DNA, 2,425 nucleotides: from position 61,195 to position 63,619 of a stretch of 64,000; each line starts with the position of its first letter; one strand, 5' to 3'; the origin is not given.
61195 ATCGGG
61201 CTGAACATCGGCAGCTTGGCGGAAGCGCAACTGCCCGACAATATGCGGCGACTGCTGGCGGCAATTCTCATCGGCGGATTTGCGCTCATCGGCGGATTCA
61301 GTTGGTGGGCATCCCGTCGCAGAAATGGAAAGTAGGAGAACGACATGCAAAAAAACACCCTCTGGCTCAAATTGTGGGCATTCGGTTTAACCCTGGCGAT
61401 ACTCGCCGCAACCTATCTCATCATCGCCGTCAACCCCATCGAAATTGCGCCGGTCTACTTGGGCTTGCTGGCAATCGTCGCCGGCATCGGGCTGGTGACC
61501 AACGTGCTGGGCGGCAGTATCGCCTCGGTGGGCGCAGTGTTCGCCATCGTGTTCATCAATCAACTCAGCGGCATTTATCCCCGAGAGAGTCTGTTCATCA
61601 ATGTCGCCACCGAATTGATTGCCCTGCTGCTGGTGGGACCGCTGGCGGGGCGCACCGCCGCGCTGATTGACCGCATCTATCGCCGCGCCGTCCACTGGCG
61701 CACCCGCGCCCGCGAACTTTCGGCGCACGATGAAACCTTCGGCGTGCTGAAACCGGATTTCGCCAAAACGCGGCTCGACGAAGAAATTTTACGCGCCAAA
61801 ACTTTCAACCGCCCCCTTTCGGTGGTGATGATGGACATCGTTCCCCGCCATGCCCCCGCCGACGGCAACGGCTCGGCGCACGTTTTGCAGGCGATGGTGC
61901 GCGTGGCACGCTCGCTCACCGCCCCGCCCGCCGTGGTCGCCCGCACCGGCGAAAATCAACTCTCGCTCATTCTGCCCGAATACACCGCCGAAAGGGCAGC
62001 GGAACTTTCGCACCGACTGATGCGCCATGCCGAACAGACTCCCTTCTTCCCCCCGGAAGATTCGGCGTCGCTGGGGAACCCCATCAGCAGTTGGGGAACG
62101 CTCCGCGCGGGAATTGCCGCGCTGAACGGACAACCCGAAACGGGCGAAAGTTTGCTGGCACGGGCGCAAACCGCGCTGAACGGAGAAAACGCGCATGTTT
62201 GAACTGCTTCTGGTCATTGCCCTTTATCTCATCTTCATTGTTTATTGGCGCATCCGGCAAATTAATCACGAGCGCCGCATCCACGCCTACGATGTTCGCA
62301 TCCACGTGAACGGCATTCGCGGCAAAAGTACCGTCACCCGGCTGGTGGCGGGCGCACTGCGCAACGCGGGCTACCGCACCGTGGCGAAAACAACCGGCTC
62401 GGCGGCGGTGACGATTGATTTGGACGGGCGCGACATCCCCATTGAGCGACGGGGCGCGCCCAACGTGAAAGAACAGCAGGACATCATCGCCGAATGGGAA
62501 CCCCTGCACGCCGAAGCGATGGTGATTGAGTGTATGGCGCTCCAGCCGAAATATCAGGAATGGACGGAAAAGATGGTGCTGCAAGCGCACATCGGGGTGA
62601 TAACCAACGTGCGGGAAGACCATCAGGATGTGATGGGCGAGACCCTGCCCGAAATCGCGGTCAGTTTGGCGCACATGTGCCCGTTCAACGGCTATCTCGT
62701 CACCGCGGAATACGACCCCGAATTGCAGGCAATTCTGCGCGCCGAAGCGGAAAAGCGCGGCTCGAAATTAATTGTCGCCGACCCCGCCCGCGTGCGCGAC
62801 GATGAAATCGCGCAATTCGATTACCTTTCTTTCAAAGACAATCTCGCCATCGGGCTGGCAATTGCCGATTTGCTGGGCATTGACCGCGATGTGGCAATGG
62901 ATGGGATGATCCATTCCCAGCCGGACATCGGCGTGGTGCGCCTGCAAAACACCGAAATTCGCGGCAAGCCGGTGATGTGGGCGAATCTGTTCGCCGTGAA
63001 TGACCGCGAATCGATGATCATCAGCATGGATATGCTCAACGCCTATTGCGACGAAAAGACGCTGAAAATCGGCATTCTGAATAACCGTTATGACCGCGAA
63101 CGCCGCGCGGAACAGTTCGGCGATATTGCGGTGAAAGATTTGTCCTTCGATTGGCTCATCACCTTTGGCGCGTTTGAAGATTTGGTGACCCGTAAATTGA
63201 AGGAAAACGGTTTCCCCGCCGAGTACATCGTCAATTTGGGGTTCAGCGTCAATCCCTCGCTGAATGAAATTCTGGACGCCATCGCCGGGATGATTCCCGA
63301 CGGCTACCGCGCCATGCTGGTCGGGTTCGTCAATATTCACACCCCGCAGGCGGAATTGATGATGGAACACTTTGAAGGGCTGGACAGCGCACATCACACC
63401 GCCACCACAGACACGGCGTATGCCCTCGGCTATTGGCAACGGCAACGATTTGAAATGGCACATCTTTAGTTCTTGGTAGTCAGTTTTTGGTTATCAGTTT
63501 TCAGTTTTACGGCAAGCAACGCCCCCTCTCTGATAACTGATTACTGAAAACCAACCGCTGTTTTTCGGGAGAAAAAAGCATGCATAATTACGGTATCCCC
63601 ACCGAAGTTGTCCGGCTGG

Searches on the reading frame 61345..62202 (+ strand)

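Call 79: search_protein_families(library=pfam, max_evalue=0.0001, proteins=[window:61345-62202:+])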
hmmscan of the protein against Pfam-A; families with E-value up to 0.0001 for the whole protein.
window:61345-62202:+ (285 aa): 1 family
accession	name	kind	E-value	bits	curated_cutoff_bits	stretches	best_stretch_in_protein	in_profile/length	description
PF00990.26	GGDEF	-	1.1e-06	29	23.8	1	137-279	12-152/161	Diguanylate cyclase, GGDEF domain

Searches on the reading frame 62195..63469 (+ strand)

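Call 79: search_protein_families(library=pfam, max_evalue=0.0001, proteins=[window:62195-63469:+])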
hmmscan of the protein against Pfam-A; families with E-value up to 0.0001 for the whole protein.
window:62195-63469:+ (424 aa): 1 family
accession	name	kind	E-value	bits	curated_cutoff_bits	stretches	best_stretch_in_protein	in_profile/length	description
PF08245.18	Mur_ligase_M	-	3.5e-09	37.3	24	1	40-194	3-144/200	Mur ligase middle domain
